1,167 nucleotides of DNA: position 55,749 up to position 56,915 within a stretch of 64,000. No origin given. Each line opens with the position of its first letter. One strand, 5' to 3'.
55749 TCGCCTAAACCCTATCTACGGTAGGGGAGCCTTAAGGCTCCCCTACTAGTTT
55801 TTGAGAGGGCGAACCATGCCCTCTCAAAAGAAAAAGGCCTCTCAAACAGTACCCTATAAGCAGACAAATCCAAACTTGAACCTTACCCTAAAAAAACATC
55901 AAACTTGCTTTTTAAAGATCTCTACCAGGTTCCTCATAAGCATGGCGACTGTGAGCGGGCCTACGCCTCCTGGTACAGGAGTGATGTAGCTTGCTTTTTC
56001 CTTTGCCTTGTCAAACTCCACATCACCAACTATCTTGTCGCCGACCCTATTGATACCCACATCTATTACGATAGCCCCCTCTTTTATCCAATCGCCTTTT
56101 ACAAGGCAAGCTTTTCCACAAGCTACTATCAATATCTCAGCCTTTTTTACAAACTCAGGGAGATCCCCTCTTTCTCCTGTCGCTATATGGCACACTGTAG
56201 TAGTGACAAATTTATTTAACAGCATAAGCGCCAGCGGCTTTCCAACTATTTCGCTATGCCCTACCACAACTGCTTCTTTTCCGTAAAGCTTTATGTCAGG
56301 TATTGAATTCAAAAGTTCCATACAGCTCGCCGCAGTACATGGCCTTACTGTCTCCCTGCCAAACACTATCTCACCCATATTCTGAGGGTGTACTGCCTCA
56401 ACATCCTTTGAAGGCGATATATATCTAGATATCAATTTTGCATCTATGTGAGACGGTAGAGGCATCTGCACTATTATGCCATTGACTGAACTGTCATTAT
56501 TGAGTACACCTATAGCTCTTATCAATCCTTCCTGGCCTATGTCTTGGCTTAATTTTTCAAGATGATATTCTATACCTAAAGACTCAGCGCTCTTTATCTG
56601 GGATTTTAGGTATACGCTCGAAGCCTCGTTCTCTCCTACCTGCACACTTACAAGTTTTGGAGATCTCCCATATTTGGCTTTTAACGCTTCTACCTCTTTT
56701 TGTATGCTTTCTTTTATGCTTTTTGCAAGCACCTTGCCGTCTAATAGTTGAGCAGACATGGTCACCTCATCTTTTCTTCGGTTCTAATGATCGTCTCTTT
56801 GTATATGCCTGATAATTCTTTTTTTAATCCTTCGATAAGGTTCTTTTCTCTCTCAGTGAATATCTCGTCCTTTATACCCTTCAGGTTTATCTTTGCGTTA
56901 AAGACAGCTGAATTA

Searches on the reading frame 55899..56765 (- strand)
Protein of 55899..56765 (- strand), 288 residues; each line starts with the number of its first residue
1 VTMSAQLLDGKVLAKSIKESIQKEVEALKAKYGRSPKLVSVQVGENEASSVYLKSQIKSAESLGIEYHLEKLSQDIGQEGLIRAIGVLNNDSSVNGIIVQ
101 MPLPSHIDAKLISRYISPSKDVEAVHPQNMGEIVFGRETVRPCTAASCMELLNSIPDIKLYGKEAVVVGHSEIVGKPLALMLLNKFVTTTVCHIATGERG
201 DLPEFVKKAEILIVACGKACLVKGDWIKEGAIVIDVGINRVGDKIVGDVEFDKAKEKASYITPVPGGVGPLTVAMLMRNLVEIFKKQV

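Call 18: find_encoding_contigs(protein=window:55899-56765:-, flank=10000, max_places=10)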
Protein window:55899-56765:- (288 aa): no gene with exactly this product is on record in the collection.

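Call 44: find_homologous_proteins(query=window:55899-56765:-, max_evalue=1e-60)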
Query window:55899-56765:- (288 aa): 6886 proteins with E <= 1e-60 among 8000 candidates; the best 120 are listed.
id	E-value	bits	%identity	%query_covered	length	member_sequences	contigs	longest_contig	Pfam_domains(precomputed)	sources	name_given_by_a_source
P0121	8.8e-180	614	100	99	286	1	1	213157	PF02882.26,PF00763.29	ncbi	ncbi:MAG: bifunctional 5,10-methylenetetrahydrofolate dehydrogenase/5,10-methenyltetrahydrofolate cy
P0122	2.1e-152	524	85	99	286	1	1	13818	PF02882.26,PF00763.29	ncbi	ncbi:MAG: bifunctional 5,10-methylenetetrahydrofolate dehydrogenase/5,10-methenyltetrahydrofolate cy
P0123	9.2e-141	486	79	99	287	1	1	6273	PF02882.26,PF00763.29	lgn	-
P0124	6.6e-139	480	78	100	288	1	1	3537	PF02882.26,PF00763.29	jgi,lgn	-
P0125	6.8e-139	480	78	99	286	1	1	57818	PF02882.26,PF00763.29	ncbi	ncbi:bifunctional 5,10-methylenetetrahydrofolate dehydrogenase/5,10-methenyltetrahydrofolate cyclohy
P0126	2.2e-138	478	78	99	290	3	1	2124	PF02882.26,PF00763.29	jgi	-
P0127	2.4e-138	478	78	99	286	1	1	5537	PF02882.26,PF00763.29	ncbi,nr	ncbi:MAG: bifunctional 5,10-methylenetetrahydrofolate dehydrogenase/5,10-methenyltetrahydrofolate cy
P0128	4.9e-138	477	78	99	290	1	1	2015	PF02882.26,PF00763.29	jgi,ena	-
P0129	7.4e-138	476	79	99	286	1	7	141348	PF02882.26,PF00763.29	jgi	-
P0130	8.6e-138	476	78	99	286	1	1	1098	PF02882.26,PF00763.29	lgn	-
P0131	9.0e-138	476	78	99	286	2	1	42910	PF02882.26,PF00763.29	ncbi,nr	ncbi:MAG: bifunctional 5,10-methylenetetrahydrofolate dehydrogenase/5,10-methenyltetrahydrofolate cy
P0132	1.1e-137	476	78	99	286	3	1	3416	PF02882.26,PF00763.29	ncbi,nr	ncbi:MAG: bifunctional 5,10-methylenetetrahydrofolate dehydrogenase/5,10-methenyltetrahydrofolate cy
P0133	1.1e-137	476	77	100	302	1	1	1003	PF02882.26,PF00763.29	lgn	-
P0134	6.8e-137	473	77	99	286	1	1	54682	PF02882.26,PF00763.29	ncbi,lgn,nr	ncbi:MAG: bifunctional 5,10-methylenetetrahydrofolate dehydrogenase/5,10-methenyltetrahydrofolate cy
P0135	6.9e-137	473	77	99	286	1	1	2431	PF02882.26,PF00763.29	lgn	-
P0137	2.0e-136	472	78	99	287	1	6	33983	PF02882.26,PF00763.29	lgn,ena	-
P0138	2.7e-136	471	78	99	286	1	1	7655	PF02882.26,PF00763.29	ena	-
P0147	3.4e-135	468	77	99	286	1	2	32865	PF02882.26,PF00763.29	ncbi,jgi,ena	-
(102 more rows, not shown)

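Call 45: find_encoding_contigs(protein=P0122, flank=10000, max_places=3)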
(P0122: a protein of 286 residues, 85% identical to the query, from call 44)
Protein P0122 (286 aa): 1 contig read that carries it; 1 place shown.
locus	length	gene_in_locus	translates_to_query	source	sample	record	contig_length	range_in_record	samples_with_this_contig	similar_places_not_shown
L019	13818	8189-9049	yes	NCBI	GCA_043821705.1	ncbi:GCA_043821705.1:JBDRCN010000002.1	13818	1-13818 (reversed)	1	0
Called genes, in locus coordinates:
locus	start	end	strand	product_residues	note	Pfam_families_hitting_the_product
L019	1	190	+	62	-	PF01197:Ribosomal_L31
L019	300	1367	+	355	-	PF03462:PCRF, PF00472:RF-1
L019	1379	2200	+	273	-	PF17827:PrmC_N, PF03602:Cons_hypoth95 (weak), PF02384:N6_Mtase, PF01170:UPF0020 (weak), PF05175:MTS, PF09445:Methyltransf_15, PF13847:Methyltransf_31, PF13649:Methyltransf_25, +2 more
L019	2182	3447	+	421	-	PF00275:EPSP_synthase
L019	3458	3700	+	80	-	PF00886:Ribosomal_S16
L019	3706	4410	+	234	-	PF01746:tRNA_m1G_MT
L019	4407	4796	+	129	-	PF01245:Ribosomal_L19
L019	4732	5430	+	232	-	PF01351:RNase_HII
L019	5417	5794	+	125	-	PF02021:UPF0102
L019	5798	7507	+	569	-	PF01268:FTHFS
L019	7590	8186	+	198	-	PF04961:FTCD_C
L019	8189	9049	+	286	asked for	PF00763:THF_DHG_CYH, PF02882:THF_DHG_CYH_C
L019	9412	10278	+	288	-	PF02219:MTHFR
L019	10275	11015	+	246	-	PF00142:Fer4_NifH (weak), PF01583:APS_kinase (weak), PF01656:CbiA, PF02374:ArsA_ATPase, PF06564:CBP_BcsQ (weak), PF10609:ParA (weak), PF13614:AAA_31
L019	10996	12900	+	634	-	PF03063:Prismane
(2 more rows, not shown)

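Call 46: find_encoding_contigs(protein=P0125, flank=10000, max_places=3)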
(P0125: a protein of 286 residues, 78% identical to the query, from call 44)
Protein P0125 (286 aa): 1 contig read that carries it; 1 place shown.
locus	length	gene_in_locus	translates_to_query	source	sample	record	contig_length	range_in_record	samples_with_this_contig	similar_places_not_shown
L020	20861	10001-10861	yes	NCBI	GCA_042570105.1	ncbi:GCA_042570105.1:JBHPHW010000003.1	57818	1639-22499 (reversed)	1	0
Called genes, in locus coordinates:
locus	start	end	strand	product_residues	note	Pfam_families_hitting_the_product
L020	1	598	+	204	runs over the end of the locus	PF01121:CoaE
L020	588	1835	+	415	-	PF07498:Rho_N, PF07497:Rho_RNA_bind, PF00006:ATP-synt_ab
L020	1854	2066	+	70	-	PF01197:Ribosomal_L31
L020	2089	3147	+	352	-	PF03462:PCRF, PF00472:RF-1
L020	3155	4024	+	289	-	PF17827:PrmC_N, PF01170:UPF0020 (weak), PF01209:Ubie_methyltran (weak), PF05175:MTS, PF06325:PrmA (weak), PF09445:Methyltransf_15 (weak), PF13847:Methyltransf_31, PF13649:Methyltransf_25, +1 more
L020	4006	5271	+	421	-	PF00275:EPSP_synthase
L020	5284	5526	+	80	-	PF00886:Ribosomal_S16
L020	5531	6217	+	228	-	PF01746:tRNA_m1G_MT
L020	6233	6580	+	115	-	PF01245:Ribosomal_L19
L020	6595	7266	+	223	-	PF01351:RNase_HII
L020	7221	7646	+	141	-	PF08378:NERD (weak), PF02021:UPF0102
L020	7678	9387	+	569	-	PF01268:FTHFS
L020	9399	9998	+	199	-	PF04961:FTCD_C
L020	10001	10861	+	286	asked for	PF00763:THF_DHG_CYH, PF02882:THF_DHG_CYH_C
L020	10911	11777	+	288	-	PF02219:MTHFR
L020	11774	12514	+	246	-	PF00142:Fer4_NifH (weak), PF01656:CbiA, PF02374:ArsA_ATPase, PF06564:CBP_BcsQ (weak), PF10609:ParA (faint), PF13614:AAA_31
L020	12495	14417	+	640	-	PF03063:Prismane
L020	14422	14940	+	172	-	PF12797:Fer4_2 (faint), PF12837:Fer4_6 (faint), PF12838:Fer4_7 (faint), PF13237:Fer4_10 (faint), PF14697:Fer4_21 (faint), PF13247:Fer4_11, PF25160:LdpA_Fe-S-bd (weak), PF00037:Fer4, +1 more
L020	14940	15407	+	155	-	PF01257:2Fe-2S_thioredx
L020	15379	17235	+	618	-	PF01257:2Fe-2S_thioredx (weak), PF01512:Complex1_51K, PF10531:SLBB (weak), PF10589:NADH_4Fe-4S, PF00037:Fer4, PF12838:Fer4_7 (weak), PF13237:Fer4_10, PF14697:Fer4_21, +5 more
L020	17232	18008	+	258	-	PF00111:Fer2, PF13510:Fer2_4, PF13183:Fer4_8 (faint), PF12838:Fer4_7, PF14697:Fer4_21, PF00037:Fer4, PF12838:Fer4_7 (weak), PF13187:Fer4_9 (weak), +2 more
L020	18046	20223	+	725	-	PF18537:CODH_A_N, PF03598:CdhC, PF19436:ACS_CODH_B_C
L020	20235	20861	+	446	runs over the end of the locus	PF04060:FeS, PF03599:CdhD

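Call 47: find_encoding_contigs(protein=P0123, flank=10000, max_places=3)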
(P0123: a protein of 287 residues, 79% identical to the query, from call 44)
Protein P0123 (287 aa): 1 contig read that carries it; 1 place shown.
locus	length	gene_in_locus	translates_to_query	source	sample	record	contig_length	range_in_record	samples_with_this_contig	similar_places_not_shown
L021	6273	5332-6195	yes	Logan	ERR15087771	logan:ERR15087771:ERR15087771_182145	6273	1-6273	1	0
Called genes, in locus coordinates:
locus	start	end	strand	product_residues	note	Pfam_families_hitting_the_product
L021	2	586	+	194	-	?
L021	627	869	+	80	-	PF00886:Ribosomal_S16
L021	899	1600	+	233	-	PF01746:tRNA_m1G_MT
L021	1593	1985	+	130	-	PF01245:Ribosomal_L19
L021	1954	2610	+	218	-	PF01351:RNase_HII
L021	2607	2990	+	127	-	PF02021:UPF0102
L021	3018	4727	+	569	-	PF01268:FTHFS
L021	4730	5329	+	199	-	PF04961:FTCD_C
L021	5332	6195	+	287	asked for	PF00763:THF_DHG_CYH, PF02882:THF_DHG_CYH_C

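Call 83: find_encoding_contigs(protein=P0129, flank=10000, max_places=4)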
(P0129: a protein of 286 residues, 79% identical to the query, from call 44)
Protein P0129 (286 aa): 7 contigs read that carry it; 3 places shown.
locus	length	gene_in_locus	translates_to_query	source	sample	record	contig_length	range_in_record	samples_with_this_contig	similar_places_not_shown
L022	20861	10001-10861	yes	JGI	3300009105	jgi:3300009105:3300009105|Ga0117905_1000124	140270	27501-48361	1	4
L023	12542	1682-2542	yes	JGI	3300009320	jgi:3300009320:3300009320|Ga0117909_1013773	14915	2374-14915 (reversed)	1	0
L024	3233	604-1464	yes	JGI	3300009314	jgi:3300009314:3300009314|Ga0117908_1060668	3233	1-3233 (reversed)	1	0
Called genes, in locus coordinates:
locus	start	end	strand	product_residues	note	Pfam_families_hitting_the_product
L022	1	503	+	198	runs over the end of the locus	PF01121:CoaE, PF13238:AAA_18 (weak)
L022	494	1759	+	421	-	PF07498:Rho_N, PF07497:Rho_RNA_bind, PF00006:ATP-synt_ab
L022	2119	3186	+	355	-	PF03462:PCRF, PF00472:RF-1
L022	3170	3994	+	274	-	PF17827:PrmC_N, PF02384:N6_Mtase, PF02475:TRM5-TYW2_MTfase (weak), PF05175:MTS, PF06325:PrmA, PF13847:Methyltransf_31, PF09445:Methyltransf_15, PF13649:Methyltransf_25, +3 more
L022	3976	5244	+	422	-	PF00275:EPSP_synthase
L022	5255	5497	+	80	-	PF00886:Ribosomal_S16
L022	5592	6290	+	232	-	PF01746:tRNA_m1G_MT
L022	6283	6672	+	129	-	PF01245:Ribosomal_L19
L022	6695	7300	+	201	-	PF01351:RNase_HII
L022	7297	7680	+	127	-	PF08378:NERD (weak), PF02021:UPF0102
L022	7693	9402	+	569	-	PF01268:FTHFS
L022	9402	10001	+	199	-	PF04961:FTCD_C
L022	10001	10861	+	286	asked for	PF00763:THF_DHG_CYH, PF02882:THF_DHG_CYH_C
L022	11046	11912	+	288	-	PF02219:MTHFR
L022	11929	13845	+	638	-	PF03063:Prismane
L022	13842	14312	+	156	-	PF13187:Fer4_9 (faint), PF13237:Fer4_10 (faint), PF13247:Fer4_11, PF12838:Fer4_7 (weak), PF00037:Fer4, PF12837:Fer4_6 (weak)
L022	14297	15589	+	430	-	PF00890:FAD_binding_2 (faint), PF03486:HI0933_like (faint), PF07992:Pyr_redox_2, PF13450:NAD_binding_8 (faint), PF01266:DAO (faint), PF13738:Pyr_redox_3, PF00070:Pyr_redox, PF18267:Rubredoxin_C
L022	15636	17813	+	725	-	PF18537:CODH_A_N, PF03598:CdhC, PF19436:ACS_CODH_B_C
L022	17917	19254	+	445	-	PF04060:FeS, PF03599:CdhD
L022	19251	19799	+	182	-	PF01066:CDP-OH_P_transf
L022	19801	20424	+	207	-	PF02660:G3P_acyltransf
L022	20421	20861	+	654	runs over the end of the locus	PF04851:ResIII (faint), PF00270:DEAD (faint), PF06733:DEAD_2, PF13307:Helicase_C_2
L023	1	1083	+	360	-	?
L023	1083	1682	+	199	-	PF04961:FTCD_C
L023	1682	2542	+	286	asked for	PF00763:THF_DHG_CYH, PF02882:THF_DHG_CYH_C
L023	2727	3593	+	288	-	PF02219:MTHFR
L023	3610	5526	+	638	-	PF03063:Prismane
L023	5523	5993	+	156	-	PF13187:Fer4_9 (faint), PF13237:Fer4_10 (faint), PF13247:Fer4_11, PF12838:Fer4_7 (weak), PF00037:Fer4, PF12837:Fer4_6 (weak)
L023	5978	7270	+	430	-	PF00890:FAD_binding_2 (faint), PF03486:HI0933_like (faint), PF07992:Pyr_redox_2, PF13450:NAD_binding_8 (faint), PF01266:DAO (faint), PF13738:Pyr_redox_3, PF00070:Pyr_redox, PF18267:Rubredoxin_C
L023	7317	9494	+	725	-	PF18537:CODH_A_N, PF03598:CdhC, PF19436:ACS_CODH_B_C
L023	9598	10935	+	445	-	PF04060:FeS, PF03599:CdhD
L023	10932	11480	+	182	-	PF01066:CDP-OH_P_transf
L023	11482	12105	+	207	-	PF02660:G3P_acyltransf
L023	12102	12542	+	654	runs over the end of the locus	PF04851:ResIII (faint), PF00270:DEAD (faint), PF06733:DEAD_2, PF13307:Helicase_C_2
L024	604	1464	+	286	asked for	PF00763:THF_DHG_CYH, PF02882:THF_DHG_CYH_C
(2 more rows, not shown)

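Call 84: find_encoding_contigs(protein=P0131, flank=10000, max_places=3)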
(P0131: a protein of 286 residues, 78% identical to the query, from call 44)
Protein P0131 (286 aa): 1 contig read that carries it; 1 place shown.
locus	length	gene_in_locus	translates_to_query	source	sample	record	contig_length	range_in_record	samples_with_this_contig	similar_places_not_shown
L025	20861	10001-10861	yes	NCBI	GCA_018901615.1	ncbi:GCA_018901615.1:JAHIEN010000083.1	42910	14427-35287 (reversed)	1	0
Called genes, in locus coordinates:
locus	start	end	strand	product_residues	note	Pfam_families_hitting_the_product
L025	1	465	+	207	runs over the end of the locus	PF01121:CoaE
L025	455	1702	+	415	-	PF07498:Rho_N, PF07497:Rho_RNA_bind, PF00006:ATP-synt_ab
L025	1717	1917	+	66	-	PF01197:Ribosomal_L31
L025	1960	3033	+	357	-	PF03462:PCRF, PF00472:RF-1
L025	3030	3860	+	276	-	PF17827:PrmC_N, PF02384:N6_Mtase, PF05971:Methyltransf_10, PF05175:MTS, PF06325:PrmA, PF01170:UPF0020, PF13847:Methyltransf_31, PF08242:Methyltransf_12, +7 more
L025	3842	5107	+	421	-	PF00275:EPSP_synthase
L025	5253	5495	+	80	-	PF00886:Ribosomal_S16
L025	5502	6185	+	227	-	PF01746:tRNA_m1G_MT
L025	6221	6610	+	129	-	PF01245:Ribosomal_L19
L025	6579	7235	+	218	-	PF01351:RNase_HII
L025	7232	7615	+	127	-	PF02021:UPF0102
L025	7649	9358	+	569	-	PF01268:FTHFS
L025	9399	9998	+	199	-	PF04961:FTCD_C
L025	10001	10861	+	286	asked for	PF00763:THF_DHG_CYH, PF02882:THF_DHG_CYH_C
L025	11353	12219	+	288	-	PF02219:MTHFR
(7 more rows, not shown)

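Call 89: find_encoding_contigs(protein=P0147, flank=10000, max_places=4)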
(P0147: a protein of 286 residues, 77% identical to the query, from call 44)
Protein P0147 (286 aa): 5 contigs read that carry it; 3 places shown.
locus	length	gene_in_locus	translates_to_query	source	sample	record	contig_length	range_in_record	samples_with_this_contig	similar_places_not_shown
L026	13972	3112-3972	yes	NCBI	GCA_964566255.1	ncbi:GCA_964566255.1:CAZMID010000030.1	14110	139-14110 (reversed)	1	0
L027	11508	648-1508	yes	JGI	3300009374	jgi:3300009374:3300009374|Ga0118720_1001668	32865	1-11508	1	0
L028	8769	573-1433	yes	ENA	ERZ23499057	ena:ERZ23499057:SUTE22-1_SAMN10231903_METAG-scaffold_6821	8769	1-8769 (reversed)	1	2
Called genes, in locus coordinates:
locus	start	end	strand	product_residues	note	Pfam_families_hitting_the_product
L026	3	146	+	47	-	?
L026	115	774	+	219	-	PF01351:RNase_HII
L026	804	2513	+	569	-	PF01268:FTHFS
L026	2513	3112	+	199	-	PF04961:FTCD_C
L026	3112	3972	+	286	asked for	PF00763:THF_DHG_CYH, PF02882:THF_DHG_CYH_C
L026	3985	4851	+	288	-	PF02219:MTHFR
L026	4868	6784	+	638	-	PF03063:Prismane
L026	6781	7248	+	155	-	PF13187:Fer4_9 (faint), PF13247:Fer4_11, PF12838:Fer4_7 (weak), PF00037:Fer4, PF12837:Fer4_6 (weak), PF13237:Fer4_10 (weak)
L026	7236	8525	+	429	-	PF00890:FAD_binding_2 (faint), PF03486:HI0933_like (faint), PF07992:Pyr_redox_2, PF13738:Pyr_redox_3, PF00070:Pyr_redox, PF18267:Rubredoxin_C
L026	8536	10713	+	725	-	PF18537:CODH_A_N, PF03598:CdhC, PF19436:ACS_CODH_B_C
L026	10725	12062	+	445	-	PF04060:FeS, PF03599:CdhD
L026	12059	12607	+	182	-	PF01066:CDP-OH_P_transf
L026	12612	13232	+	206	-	PF02660:G3P_acyltransf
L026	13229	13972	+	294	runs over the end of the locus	?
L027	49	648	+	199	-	PF04961:FTCD_C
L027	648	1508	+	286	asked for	PF00763:THF_DHG_CYH, PF02882:THF_DHG_CYH_C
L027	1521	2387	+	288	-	PF02219:MTHFR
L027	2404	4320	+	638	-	PF03063:Prismane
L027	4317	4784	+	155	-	PF13187:Fer4_9 (faint), PF13247:Fer4_11, PF12838:Fer4_7 (weak), PF00037:Fer4, PF12837:Fer4_6 (weak), PF13237:Fer4_10 (weak)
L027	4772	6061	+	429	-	PF00890:FAD_binding_2 (faint), PF03486:HI0933_like (faint), PF07992:Pyr_redox_2, PF13738:Pyr_redox_3, PF00070:Pyr_redox, PF18267:Rubredoxin_C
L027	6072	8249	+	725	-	PF18537:CODH_A_N, PF03598:CdhC, PF19436:ACS_CODH_B_C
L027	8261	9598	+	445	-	PF04060:FeS, PF03599:CdhD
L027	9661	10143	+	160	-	PF01066:CDP-OH_P_transf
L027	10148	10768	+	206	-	PF02660:G3P_acyltransf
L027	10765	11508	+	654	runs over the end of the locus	PF04851:ResIII (faint), PF00270:DEAD (faint), PF06733:DEAD_2, PF13307:Helicase_C_2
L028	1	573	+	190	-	?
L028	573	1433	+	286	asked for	PF00763:THF_DHG_CYH, PF02882:THF_DHG_CYH_C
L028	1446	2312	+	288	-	PF02219:MTHFR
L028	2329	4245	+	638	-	PF03063:Prismane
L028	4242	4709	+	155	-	PF13187:Fer4_9 (faint), PF13247:Fer4_11, PF12838:Fer4_7 (weak), PF00037:Fer4, PF12837:Fer4_6 (weak), PF13237:Fer4_10 (weak)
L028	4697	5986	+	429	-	PF00890:FAD_binding_2 (faint), PF03486:HI0933_like (faint), PF07992:Pyr_redox_2, PF13738:Pyr_redox_3, PF00070:Pyr_redox, PF18267:Rubredoxin_C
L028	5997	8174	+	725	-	PF18537:CODH_A_N, PF03598:CdhC, PF19436:ACS_CODH_B_C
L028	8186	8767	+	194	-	?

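Call 90: find_encoding_contigs(protein=P0138, flank=10000, max_places=4)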
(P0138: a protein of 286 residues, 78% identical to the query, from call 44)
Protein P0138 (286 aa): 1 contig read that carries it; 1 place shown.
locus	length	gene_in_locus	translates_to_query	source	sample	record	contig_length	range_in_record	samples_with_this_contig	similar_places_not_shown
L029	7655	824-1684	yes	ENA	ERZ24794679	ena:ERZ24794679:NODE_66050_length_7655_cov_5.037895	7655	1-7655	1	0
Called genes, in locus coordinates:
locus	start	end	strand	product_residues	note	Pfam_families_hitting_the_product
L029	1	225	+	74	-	?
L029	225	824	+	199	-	PF04961:FTCD_C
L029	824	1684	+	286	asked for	PF00763:THF_DHG_CYH, PF02882:THF_DHG_CYH_C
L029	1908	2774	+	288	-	PF02219:MTHFR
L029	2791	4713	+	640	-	PF03063:Prismane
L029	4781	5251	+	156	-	PF13237:Fer4_10 (faint), PF13187:Fer4_9 (faint), PF13247:Fer4_11, PF12838:Fer4_7 (weak), PF00037:Fer4, PF12837:Fer4_6 (weak)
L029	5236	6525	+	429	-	PF03486:HI0933_like (faint), PF07992:Pyr_redox_2, PF13738:Pyr_redox_3, PF00070:Pyr_redox, PF18267:Rubredoxin_C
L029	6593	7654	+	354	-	?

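Call 106: find_encoding_contigs(protein=P0137, flank=10000, max_places=10)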
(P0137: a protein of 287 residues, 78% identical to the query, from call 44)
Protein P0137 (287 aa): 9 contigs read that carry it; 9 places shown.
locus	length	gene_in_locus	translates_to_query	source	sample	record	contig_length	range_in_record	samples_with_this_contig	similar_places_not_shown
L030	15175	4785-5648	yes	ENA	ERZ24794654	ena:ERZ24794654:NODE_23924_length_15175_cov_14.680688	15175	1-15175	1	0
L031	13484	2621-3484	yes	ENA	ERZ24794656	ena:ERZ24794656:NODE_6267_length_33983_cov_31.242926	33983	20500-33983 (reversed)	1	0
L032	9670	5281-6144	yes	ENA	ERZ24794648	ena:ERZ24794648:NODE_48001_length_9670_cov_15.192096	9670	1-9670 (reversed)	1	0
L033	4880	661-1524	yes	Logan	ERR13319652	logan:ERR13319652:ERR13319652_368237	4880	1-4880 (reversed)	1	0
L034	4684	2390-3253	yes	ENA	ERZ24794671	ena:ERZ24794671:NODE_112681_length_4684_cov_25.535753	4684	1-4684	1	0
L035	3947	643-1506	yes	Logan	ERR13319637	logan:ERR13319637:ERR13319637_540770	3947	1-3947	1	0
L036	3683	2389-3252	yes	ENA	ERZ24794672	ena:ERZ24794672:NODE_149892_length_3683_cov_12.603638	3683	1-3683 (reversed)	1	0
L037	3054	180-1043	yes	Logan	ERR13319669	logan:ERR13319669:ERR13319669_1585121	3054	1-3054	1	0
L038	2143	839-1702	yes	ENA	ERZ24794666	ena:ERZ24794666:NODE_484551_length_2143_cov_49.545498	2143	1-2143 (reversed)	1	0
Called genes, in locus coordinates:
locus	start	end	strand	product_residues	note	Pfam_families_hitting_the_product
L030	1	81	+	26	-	?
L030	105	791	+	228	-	PF01746:tRNA_m1G_MT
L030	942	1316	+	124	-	PF01245:Ribosomal_L19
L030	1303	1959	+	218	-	PF01351:RNase_HII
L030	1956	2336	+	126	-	PF02021:UPF0102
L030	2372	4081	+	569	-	PF01268:FTHFS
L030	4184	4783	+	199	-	PF04961:FTCD_C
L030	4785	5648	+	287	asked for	PF00763:THF_DHG_CYH, PF02882:THF_DHG_CYH_C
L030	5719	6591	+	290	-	PF02219:MTHFR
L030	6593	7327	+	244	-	PF00142:Fer4_NifH, PF01656:CbiA, PF02374:ArsA_ATPase, PF06564:CBP_BcsQ (faint), PF10609:ParA (weak), PF13614:AAA_31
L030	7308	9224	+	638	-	PF03063:Prismane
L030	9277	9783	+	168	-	PF12797:Fer4_2 (faint), PF12837:Fer4_6 (faint), PF13237:Fer4_10 (faint), PF13247:Fer4_11, PF25160:LdpA_Fe-S-bd (weak), PF12838:Fer4_7 (weak), PF13187:Fer4_9 (weak), PF00037:Fer4 (weak), +1 more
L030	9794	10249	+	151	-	PF01257:2Fe-2S_thioredx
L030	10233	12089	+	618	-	PF01257:2Fe-2S_thioredx, PF01512:Complex1_51K, PF10531:SLBB, PF10589:NADH_4Fe-4S, PF12797:Fer4_2 (faint), PF00037:Fer4 (faint), PF13237:Fer4_10 (weak), PF14697:Fer4_21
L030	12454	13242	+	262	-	PF13510:Fer2_4, PF13187:Fer4_9 (faint), PF13183:Fer4_8 (faint), PF12797:Fer4_2 (faint), PF12837:Fer4_6 (faint), PF12838:Fer4_7, PF14697:Fer4_21, PF00037:Fer4, +1 more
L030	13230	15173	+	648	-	?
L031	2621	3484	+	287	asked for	PF00763:THF_DHG_CYH, PF02882:THF_DHG_CYH_C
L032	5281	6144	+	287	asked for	PF00763:THF_DHG_CYH, PF02882:THF_DHG_CYH_C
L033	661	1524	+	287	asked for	PF00763:THF_DHG_CYH, PF02882:THF_DHG_CYH_C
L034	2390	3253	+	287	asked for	PF00763:THF_DHG_CYH, PF02882:THF_DHG_CYH_C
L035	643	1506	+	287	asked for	PF00763:THF_DHG_CYH, PF02882:THF_DHG_CYH_C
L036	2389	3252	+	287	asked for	PF00763:THF_DHG_CYH, PF02882:THF_DHG_CYH_C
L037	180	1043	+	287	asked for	PF00763:THF_DHG_CYH, PF02882:THF_DHG_CYH_C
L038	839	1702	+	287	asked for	PF00763:THF_DHG_CYH, PF02882:THF_DHG_CYH_C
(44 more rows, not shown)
